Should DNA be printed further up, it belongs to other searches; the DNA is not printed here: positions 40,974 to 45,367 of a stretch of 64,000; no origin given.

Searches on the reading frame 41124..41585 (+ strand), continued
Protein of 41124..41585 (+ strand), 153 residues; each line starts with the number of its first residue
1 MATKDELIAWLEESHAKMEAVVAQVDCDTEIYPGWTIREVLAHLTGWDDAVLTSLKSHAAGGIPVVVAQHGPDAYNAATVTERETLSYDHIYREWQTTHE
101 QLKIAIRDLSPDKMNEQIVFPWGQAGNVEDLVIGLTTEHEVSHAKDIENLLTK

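Call 42: find_encoding_contigs(protein=P0015, flank=1500, max_places=2)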
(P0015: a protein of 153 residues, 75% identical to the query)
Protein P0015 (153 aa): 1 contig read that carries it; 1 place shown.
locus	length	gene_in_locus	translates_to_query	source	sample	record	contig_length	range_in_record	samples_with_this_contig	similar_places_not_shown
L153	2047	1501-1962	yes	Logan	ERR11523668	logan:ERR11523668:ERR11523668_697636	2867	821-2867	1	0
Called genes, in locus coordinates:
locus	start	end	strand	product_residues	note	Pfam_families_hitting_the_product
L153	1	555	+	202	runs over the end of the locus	-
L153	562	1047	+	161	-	-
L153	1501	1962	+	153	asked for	PF08020:DUF1706 (weak), PF11716:MDMPI_N, PF12867:DinB_2 (weak)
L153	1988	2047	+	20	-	?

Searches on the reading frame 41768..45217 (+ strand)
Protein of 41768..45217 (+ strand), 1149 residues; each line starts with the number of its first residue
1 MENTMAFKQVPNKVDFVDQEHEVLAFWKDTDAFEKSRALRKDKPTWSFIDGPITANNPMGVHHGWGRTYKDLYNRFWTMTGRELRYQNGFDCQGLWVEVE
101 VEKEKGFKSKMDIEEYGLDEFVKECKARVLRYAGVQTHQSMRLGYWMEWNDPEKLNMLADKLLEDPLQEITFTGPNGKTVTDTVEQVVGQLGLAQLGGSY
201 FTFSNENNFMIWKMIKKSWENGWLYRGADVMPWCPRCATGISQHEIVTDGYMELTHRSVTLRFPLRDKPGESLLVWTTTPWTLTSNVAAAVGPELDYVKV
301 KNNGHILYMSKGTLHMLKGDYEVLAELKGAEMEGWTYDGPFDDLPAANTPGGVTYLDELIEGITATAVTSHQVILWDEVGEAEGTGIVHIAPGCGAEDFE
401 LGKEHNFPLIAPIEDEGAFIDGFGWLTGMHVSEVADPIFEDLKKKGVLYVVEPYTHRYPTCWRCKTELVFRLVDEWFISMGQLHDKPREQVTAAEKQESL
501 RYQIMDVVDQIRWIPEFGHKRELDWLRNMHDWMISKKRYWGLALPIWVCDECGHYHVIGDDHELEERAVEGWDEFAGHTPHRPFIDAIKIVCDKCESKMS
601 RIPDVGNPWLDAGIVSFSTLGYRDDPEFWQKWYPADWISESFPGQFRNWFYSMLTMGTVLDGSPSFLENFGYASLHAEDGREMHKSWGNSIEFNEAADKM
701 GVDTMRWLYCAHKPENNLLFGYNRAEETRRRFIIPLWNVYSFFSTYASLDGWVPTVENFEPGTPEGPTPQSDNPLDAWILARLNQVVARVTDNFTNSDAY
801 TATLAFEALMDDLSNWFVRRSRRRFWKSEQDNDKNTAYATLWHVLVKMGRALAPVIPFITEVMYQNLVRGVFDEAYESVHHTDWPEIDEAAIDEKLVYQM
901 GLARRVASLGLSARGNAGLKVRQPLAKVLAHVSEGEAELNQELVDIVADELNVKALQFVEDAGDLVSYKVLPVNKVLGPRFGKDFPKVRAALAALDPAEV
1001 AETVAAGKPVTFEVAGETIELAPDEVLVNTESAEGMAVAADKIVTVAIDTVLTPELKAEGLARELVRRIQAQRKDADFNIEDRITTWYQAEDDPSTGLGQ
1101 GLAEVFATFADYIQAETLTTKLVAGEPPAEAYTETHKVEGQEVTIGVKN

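Call 6: search_protein_families(library=pfam, proteins=[window:41768-45217:+])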
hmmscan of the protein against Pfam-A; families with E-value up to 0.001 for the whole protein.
window:41768-45217:+ (1149 aa): 4 families
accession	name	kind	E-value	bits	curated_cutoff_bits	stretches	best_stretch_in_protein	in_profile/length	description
PF00133.28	tRNA-synt_1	-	3.8e-71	240.5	22.7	2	187-710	118-403/414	tRNA synthetases class I (I, L, M and V)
PF19302.4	DUF5915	-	9.3e-50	169.3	27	1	945-1148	2-193/195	Domain of unknown function (DUF5915)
PF08264.19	Anticodon_1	-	1.1e-26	94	25.1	1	776-927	1-146/148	Anticodon-binding domain of tRNA ligase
PF09334.17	tRNA-synt_1g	-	3.3e-06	26.5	20.1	0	609-716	248-361/391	tRNA synthetases class I (M)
